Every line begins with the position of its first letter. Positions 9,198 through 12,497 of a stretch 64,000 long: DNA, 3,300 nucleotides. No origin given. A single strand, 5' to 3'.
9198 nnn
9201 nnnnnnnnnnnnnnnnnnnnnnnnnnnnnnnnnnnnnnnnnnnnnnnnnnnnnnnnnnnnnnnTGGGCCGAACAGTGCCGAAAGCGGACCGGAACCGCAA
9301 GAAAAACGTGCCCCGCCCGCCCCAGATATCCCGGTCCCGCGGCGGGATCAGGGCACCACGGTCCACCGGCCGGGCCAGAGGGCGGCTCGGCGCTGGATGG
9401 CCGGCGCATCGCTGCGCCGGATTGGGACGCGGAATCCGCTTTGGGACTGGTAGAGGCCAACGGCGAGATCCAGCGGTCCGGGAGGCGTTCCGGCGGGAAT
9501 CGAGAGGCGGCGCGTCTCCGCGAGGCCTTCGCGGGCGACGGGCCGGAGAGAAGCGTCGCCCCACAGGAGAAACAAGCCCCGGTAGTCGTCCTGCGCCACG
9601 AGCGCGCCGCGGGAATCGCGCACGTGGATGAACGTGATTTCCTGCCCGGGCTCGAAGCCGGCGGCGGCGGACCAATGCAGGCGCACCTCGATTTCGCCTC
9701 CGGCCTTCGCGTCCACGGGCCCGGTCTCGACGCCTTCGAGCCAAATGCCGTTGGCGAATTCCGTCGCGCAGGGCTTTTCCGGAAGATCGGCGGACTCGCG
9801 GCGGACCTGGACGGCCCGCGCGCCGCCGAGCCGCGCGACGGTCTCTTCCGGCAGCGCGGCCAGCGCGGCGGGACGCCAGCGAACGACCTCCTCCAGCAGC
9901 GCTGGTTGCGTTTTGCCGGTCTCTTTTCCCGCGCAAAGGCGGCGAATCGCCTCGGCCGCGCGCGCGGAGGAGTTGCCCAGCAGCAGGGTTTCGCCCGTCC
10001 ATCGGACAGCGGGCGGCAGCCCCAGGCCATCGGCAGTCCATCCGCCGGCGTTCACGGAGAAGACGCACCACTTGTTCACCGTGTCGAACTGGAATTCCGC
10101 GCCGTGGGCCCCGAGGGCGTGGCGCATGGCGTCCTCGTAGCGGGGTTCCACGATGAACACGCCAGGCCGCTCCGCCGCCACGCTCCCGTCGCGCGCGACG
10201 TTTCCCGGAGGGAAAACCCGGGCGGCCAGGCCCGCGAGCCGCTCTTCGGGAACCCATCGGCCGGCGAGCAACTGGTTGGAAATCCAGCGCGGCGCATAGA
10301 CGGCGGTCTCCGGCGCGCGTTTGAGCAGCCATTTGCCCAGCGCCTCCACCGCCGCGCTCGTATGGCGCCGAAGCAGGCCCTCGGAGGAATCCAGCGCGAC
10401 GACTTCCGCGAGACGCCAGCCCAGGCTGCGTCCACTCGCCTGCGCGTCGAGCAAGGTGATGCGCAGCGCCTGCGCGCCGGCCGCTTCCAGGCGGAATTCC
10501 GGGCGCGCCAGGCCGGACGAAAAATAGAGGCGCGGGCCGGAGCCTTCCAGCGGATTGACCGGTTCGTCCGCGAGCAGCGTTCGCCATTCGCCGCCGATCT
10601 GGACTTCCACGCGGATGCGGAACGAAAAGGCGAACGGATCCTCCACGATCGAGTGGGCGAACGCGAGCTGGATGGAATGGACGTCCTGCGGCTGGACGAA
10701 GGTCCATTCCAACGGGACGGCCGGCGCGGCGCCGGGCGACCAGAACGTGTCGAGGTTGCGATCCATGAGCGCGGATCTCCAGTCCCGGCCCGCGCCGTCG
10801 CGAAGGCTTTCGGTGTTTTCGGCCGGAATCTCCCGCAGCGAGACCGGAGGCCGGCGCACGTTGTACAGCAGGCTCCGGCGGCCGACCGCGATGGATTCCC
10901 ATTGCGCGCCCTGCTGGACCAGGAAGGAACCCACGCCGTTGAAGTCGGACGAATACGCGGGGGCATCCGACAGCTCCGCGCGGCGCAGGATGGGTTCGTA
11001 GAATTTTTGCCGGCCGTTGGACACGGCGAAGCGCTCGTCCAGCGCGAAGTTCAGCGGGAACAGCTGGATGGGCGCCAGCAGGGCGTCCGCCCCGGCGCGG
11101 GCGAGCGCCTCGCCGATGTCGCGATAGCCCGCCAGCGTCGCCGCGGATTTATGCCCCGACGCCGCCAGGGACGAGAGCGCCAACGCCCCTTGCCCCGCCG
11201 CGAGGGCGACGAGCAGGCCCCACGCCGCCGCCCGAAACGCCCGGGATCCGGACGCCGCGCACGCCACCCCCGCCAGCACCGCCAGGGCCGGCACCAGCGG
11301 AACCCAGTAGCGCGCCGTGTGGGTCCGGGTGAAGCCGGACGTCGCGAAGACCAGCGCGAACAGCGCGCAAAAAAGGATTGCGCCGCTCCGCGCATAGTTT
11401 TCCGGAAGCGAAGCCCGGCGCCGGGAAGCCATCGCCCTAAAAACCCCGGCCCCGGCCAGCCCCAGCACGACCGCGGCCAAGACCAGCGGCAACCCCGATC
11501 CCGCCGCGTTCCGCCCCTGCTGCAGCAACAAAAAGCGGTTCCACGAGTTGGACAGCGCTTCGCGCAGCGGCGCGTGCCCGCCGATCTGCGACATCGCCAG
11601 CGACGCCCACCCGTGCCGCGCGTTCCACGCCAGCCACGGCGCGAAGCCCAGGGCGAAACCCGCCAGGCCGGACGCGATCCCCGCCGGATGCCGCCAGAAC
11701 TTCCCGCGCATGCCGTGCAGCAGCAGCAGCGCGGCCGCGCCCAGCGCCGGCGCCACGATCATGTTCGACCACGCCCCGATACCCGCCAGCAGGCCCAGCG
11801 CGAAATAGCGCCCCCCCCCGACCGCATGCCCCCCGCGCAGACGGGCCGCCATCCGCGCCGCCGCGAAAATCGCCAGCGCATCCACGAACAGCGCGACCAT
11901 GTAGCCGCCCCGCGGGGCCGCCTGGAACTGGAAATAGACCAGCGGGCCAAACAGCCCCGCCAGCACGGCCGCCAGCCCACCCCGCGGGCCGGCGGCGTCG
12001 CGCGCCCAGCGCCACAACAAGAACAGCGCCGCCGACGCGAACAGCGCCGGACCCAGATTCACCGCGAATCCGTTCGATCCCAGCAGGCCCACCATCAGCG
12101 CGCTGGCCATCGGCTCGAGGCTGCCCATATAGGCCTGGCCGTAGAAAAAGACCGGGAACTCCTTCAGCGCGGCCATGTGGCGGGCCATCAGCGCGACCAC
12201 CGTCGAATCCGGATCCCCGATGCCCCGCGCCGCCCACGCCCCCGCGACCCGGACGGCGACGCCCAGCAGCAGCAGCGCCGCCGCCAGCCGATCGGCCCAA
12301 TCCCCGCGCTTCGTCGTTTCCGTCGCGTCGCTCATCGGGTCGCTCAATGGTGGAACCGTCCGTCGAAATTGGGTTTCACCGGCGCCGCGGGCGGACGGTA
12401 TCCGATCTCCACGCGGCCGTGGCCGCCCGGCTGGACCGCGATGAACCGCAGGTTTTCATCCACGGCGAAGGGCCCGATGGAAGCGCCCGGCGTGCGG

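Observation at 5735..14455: Operon of four consecutive polytopic GT-C-like membrane proteins, one fused to a discoidin-like lectin domain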

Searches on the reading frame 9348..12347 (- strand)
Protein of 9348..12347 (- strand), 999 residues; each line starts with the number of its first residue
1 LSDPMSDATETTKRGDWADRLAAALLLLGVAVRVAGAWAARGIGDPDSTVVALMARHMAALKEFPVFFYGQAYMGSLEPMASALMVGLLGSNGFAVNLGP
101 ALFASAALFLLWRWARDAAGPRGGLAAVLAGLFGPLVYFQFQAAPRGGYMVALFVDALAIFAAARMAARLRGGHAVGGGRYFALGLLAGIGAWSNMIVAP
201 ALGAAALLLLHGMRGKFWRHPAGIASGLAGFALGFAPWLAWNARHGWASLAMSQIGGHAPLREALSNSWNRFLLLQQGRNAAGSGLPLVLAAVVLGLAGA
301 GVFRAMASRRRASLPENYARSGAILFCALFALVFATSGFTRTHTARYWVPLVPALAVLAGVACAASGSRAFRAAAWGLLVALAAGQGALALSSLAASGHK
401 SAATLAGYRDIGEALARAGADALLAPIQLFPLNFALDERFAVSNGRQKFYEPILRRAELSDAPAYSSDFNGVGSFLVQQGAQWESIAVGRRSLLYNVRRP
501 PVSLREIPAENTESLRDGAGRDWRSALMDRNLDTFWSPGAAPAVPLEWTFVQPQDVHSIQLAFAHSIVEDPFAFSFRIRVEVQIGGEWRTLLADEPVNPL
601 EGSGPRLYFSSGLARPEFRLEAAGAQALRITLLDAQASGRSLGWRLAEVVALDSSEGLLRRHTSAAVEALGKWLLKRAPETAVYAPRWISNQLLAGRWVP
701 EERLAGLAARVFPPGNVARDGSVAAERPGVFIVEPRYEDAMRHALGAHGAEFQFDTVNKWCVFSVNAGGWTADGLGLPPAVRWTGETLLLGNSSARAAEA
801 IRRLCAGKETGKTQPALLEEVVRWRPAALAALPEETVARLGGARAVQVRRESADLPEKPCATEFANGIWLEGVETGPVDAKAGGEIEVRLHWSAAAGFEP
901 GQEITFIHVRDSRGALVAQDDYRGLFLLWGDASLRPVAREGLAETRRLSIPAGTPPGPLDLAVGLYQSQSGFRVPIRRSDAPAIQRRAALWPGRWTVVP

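Call 4: search_protein_families(library=pfam, proteins=[window:9348-12347:-], max_evalue=0.1)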
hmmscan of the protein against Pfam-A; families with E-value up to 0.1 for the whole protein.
window:9348-12347:- (999 aa): 2 families
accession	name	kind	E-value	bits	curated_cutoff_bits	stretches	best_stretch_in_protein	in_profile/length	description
PF13231.12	PMT_2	-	5.6e-06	27.1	26.1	1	83-241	11-160/160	Dolichyl-phosphate-mannose-protein mannosyltransferase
PF00754.31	F5_F8_type_C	-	0.023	15.3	28.2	1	524-593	14-82/127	F5/8 type C domain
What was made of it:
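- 10386..10847 (-): CBM32 / discoidin-fold beta-sandwich inside G2 (residues about 497-650, includes NLDTFW at 527-532, with D525 invariant in the family). Pfam F5_F8_type_C only 15.3 bits, below its cut-off (call 4).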

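Call 5: search_protein_families(library=ncbifam, proteins=[window:9348-12347:-], max_evalue=0.1)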
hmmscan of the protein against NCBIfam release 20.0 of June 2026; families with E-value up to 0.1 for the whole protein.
window:9348-12347:- (999 aa): 0 families

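Call 17: find_homologous_proteins(query=window:9348-12347:-)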
Query window:9348-12347:- (999 aa): 113 proteins with E <= 0.001 among 8000 candidates.
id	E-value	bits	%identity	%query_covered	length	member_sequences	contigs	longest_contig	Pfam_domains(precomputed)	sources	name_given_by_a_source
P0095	0.0e+0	2193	100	100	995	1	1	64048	PF13231.13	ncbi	ncbi:MAG: glycosyltransferase family 39 protein [Kiritimatiellia bacterium]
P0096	0.0e+0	1851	86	100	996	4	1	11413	-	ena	-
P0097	0.0e+0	1697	78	100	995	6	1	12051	-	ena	-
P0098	0.0e+0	1468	70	99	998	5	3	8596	-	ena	-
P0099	0.0e+0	1465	69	100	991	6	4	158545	PF13231.13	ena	-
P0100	0.0e+0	1444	70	99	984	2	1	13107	PF13231.13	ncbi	-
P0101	0.0e+0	1434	69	100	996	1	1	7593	PF13231.13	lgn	-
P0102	0.0e+0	1419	68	99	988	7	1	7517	PF13231.13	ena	-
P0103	0.0e+0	1389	68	100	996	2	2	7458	PF13231.13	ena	-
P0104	0.0e+0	1388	67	100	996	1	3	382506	PF13231.13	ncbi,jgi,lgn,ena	jgi:hypothetical protein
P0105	0.0e+0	1385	67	100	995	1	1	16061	-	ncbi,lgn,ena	-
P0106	0.0e+0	1381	67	96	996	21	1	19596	PF13231.13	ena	-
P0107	0.0e+0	1379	66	100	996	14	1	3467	-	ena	-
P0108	0.0e+0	1376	68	97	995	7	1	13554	-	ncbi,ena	-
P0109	0.0e+0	1361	66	99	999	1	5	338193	PF13231.13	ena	-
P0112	0.0e+0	1333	65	96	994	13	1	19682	PF13231.13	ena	-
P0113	0.0e+0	1325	66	100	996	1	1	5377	PF13231.13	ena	-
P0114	0.0e+0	1325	63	99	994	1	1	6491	PF13231.13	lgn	-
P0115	0.0e+0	1308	63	98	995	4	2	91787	PF13231.13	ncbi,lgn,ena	-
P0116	0.0e+0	1288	63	100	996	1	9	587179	PF13231.13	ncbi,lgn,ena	-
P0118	0.0e+0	1250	61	100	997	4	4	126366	PF13231.13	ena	-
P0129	0.0e+0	1193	60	100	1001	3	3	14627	PF13231.13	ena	-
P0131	0.0e+0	1185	60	99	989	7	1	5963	PF13231.13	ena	-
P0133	0.0e+0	1165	56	99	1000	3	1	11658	PF13231.13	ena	-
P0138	0.0e+0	1135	55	96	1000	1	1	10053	PF13231.13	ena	-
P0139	0.0e+0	1134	56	98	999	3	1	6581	PF13231.13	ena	-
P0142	0.0e+0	1122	55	99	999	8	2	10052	PF13231.13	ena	-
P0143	0.0e+0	1120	54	99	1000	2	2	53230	PF13231.13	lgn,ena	-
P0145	0.0e+0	1104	53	98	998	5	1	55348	PF13231.13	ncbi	-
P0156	1.1e-236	807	53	79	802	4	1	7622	PF13231.13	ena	-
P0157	6.0e-233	794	55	72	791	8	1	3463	PF13231.13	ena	-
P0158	6.9e-232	791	53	79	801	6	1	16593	PF13231.13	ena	-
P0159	4.5e-230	785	53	79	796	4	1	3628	PF13231.13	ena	-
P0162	2.3e-185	637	60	52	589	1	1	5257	PF13231.13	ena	-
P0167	1.4e-119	419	39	75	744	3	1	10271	PF13231.13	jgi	-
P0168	4.6e-118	414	38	77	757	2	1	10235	PF13231.13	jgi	jgi:hypothetical protein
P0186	3.3e-78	282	30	96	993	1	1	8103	PF13231.13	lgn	-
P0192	4.1e-65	239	28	98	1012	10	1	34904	PF13231.13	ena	-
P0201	2.3e-10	57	30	33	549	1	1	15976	PF13231.13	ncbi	ncbi:MAG: hypothetical protein OHK0052_11400 [Anaerolineales bacterium]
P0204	3.1e-9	54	33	18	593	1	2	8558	PF13231.13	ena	-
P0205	9.1e-9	52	32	22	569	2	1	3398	PF13231.13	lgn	-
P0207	1.5e-4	38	30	19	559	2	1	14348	PF13231.13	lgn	-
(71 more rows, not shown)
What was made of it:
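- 9348..12347 (-): G2: 995/999-aa GT-C (distant PMT_2/GT39-like) membrane domain (residues about 13-414) followed by a roughly 580-aa periplasmic region of four folded domains. NCBI names the identical protein 'glycosyltransferase family 39 protein' (call 17).
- On Pfam PMT_2 (PF13231; GT39/GT83-like): About half of the G2 homologues carry a precomputed PF13231 hit (call 17).
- Checked: G1/G2: 4-nt overlap with the TTG start at 12347, or +8 nt with the ATG at 12335 that NCBI uses (995-aa protein P0095, 100% identical, call 17).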

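Call 25: search_solved_structures(query=A2, max_evalue=10)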
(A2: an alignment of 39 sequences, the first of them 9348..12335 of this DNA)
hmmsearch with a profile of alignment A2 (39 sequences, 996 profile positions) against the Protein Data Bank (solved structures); distinct sequences matched with E-value up to 10: 28.
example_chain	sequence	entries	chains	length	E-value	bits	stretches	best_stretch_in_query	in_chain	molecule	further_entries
4a42_A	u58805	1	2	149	0.00014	23.2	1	512-589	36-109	ALPHA-N-ACETYLGLUCOSAMINIDASE FAMILY PROTEIN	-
4zz5_A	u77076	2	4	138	0.001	20.3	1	499-587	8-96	Glucanase/chitosanase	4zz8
2rva_A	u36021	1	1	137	0.0012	20.1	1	501-587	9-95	Glucanase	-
4zy9_A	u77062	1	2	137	0.0093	17.2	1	497-586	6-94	Glucanase/chitosanase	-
4zxe_A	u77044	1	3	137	0.0093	17.2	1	497-586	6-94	Glucanase/Chitosanase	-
2rv9_A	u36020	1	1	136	0.011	16.9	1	500-586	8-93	Glucanase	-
5zu6_A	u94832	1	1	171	0.033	15.4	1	506-592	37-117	CBM32 domain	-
2jd9_A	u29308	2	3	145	0.035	15.3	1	507-599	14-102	YECBM32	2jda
1jhj_A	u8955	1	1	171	0.037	15.2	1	499-585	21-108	APC10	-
4ui9_L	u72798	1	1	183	0.044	15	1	499-585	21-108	ANAPHASE-PROMOTING COMPLEX SUBUNIT 10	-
5g04_L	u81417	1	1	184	0.045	14.9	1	499-585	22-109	ANAPHASE-PROMOTING COMPLEX SUBUNIT 10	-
5a31_L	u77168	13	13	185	0.045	14.9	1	499-585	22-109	ANAPHASE-PROMOTING COMPLEX SUBUNIT 10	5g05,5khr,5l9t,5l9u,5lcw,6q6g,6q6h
5khu_L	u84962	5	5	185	0.045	14.9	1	499-585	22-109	Anaphase-promoting complex subunit 10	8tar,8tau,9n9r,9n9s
9r6v_A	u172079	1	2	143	0.056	14.6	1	520-584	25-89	E3 ubiquitin-protein ligase HECTD3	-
2v72_A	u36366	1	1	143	0.061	14.5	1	504-574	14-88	EXO-ALPHA-SIALIDASE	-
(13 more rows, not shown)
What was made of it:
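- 10386..10847 (-): G2 family profile against PDB sequences: CBM32 4a42 E 1.4e-4, discoidin domains of chitosanase/glucanase E 1e-3 (call 25).
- On F5/8 type C (discoidin) / CBM32 domain: Family profile to 4a42 by sequence E 1.4e-4 (call 25).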

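Call 44: predict_structure(alignment_id=A2)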
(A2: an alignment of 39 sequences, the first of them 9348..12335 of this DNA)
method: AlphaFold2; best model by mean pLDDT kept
length: 995 residues; sequences in the alignment: 39
mean_pLDDT: 88.8   pTM: 0.83
mean pLDDT of the five models: 88.8, 87.7, 87.2, 86.9, 86.1
residues with pLDDT >= 90: 655; 70-90: 271; 50-70: 48; < 50: 21
segments of 3 or more residues with pLDDT < 50: 1-10, 64-66, 566-569
pLDDT, mean of each block of 10 residues (from residue 1): 38 87 96 94 86 84 51 86 95 95 95 95 95 90 85 95 94 93 91 91 96 92 95 84 65 71 89 67 91 95 92 97 94 79 91 96 86 95 93 93 95 97 91 93 80 94 91 93 93 90 94 95 92 84 97 93 56 91 95 88 85 93 95 68 93 80 96 95 96 95 89 87 93 93 93 95 82 90 91 92 88 93 92 93 90 90 92 91 93 78 92 86 72 87 90 95 81 94 93 91
secondary structure, 60 per line:
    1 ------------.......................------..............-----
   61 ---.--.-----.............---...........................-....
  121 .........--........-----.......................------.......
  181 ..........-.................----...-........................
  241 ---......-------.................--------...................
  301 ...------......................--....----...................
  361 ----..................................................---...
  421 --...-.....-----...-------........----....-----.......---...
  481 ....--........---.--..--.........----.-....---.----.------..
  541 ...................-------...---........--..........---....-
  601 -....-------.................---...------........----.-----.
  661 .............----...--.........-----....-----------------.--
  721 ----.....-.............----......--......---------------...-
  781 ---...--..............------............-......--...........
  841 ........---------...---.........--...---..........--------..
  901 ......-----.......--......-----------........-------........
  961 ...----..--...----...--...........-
elements in order (helices of 4 or more, strands of 3 or more residues): H13-35 H42-55 H73-85 H89-115 H117-129 H132-139 H145-167 H174-190 H192-208 H217-240 H244-249 H257-273 H282-303 H310-331 H334-337 H342-360 H365-414 E418-420 H427-431 E437-439 H447-454 E459-462 H468-474 E478-484 E487-494 E508-513 H520-523 E539-559 E573-580 E583-592 E596-599 E602-605 E613-629 E642-649 H660-673 E678-680 H683-691 E725-729 H731-743 E748-753 E756-761 E777-779 E784-786 H789-802 H809-820 H822-827 H830-848 E858-860 E864-872 E875-877 E881-890 E899-906 E912-918 H921-926 E938-945 E953-963 E972-974 E979-981 E984-994
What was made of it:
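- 9348..12347 (-): AF2 pLDDT 88.8 (call 44).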

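Call 46: fold_search(model_id=the predicted structure, library=pdb)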
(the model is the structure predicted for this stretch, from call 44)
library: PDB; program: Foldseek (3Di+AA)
matches with E <= 10: 1394; with E <= 0.001: 34
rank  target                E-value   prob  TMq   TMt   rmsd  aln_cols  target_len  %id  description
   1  7bvc_A                1.6e-08  1.00  0.27  0.25  19.4       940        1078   11  Cryo-EM structure of Mycobacterium smegmatis arabinosyltransferase EmbA-EmbB-AcpM2 in complex with ethambutol (released 2020-04-29)
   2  7bve_A                8.3e-08  1.00  0.27  0.26  18.0       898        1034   12  Cryo-EM structure of Mycobacterium smegmatis arabinosyltransferase EmbC2-AcpM2 in complex with ethambutol (released 2020-04-29)
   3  5f15                  1.7e-07  1.00  0.33  0.56  10.2       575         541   16  Crystal Structure of ArnT from Cupriavidus metallidurans bound to Undecaprenyl phosphate (released 2016-02-17)
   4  5ezm                  2.3e-07  1.00  0.33  0.57   9.4       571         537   17  Crystal Structure of ArnT from Cupriavidus metallidurans in the apo state (released 2016-02-17)
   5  7bvf_A                3.7e-07  1.00  0.27  0.25  19.5       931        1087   12  Cryo-EM structure of Mycobacterium tuberculosis arabinosyltransferase EmbA-EmbB-AcpM2 in complex with ethambutol (released 2020-04-29)
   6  6x0o                  2.6e-06  1.00  0.22  0.21  19.7       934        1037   12  Single-Particle Cryo-EM Structure of Arabinosyltransferase EmbB from Mycobacterium smegmatis (released 2020-06-10)
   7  8pn9_A                1.3e-05  1.00  0.29  0.41  11.6       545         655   11  Structure of human oligosaccharyltransferase OST-A complex bound to NGI-1 (released 2024-05-08)
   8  7bx8_A                2.0e-05  1.00  0.24  0.23  18.5       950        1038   12  Mycobacterium smegmatis arabinosyltransferase complex EmbB2-AcpM2 in symmetric "resting state" (released 2020-05-27)
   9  3wak                  2.5e-05  1.00  0.30  0.33  18.7       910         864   10  Crystal structure of the Archaeoglobus fulgidus oligosaccharyltransferase (O29867_ARCFU) in the apo form (released 2013-10-30)
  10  7jfs                  3.3e-05  1.00  0.11  0.12  30.7       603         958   10  The structure of the CBM32-1, CBM32-2, and M60 catalytic domains from Clostridium perfringens ZmpB (released 2021-02-03)
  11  8b6l_I                4.4e-05  1.00  0.28  0.38  12.3       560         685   11  Subtomogram average of the human Sec61-TRAP-OSTA-translocon (released 2022-12-07)
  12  9n9j_I                4.8e-05  1.00  0.28  0.37  12.2       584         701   10  Structure of a GRP94 folding intermediate engaged with a CCDC134- and FKBP11-bound secretory translocon (released 2025-11-19)
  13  3waj                  5.2e-05  1.00  0.27  0.32  19.4       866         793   10  Crystal structure of the Archaeoglobus fulgidus oligosaccharyltransferase (O29867_ARCFU) complex with Zn and sulfate (released 2013-10-30)
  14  7oci_F                7.8e-05  1.00  0.29  0.42  12.3       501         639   13  Cryo-EM structure of yeast Ost6p containing oligosaccharyltransferase complex (released 2022-02-16)
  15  8agc_A                7.8e-05  1.00  0.27  0.36  14.1       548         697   12  Structure of yeast oligosaccharylransferase complex with lipid-linked oligosaccharide and non-acceptor peptide bound (released 2022-12-07)
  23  4a42_A                4.4e-04  1.00  0.11  0.72   3.2       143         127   15  CpGH89CBM32-6 produced by Clostridium perfringens (released 2012-04-04)
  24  4a42_B                4.6e-04  1.00  0.11  0.71   3.5       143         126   15  CpGH89CBM32-6 produced by Clostridium perfringens (released 2012-04-04)
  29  5zu6                  8.2e-04  1.00  0.11  0.56   6.0       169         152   17  A CBM32 derived from alginate lyase B (AlyB-OU02) (released 2018-06-20)
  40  3nng_A                1.7e-03  1.00  0.10  0.56   9.5       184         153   12  Crystal structure of the F5/8 type C domain of Q5LFR2_BACFN protein from Bacteroides fragilis. Northeast Structural Ge (released 2010-08-18)
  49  3nng_B                2.9e-03  1.00  0.11  0.62   6.0       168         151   12  Crystal structure of the F5/8 type C domain of Q5LFR2_BACFN protein from Bacteroides fragilis. Northeast Structural Ge (released 2010-08-18)
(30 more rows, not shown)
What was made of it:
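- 9348..12347 (-): Foldseek EmbA 1.6e-8, EmbC 8.3e-8, ArnT 1.7e-7 (call 46).
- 10386..10847 (-): Foldseek 4a42 TM 0.72, rmsd 3.2 A; also APC10 and other CBM32 domains (call 46).
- On GT-C fold glycosyltransferase superfamily: G2: Emb proteins, ArnT, STT3, AglB, PglB, ALG12/9 (call 46).
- On F5/8 type C (discoidin) / CBM32 domain: 4a42 TM(target) 0.72, rmsd 3.2 A, E 4.4e-4; also 5zu6, 3nng and APC10 (call 46). Some members of the fold (APC10) bind proteins instead (call 46).
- Closest known: Mycobacterial EmbA/EmbB/EmbC and AftD arabinosyltransferases. Same: They are the best whole-chain fold matches of G2 (call 46).
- Checked: The G2 family profile does reach CBM32 domains in PDB (4a42, E 1.4e-4, call 25), and the predicted structure superposes on CBM32 (4a42, TM 0.72, rmsd 3.2 A, call 46).
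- CBM32-fold domain in G2: calls 25, 46. The CBM32 fold also matches the protein-binding APC10 (call 46). G2's closest overall matches are the polysaccharide-building Emb enzymes (call 46).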
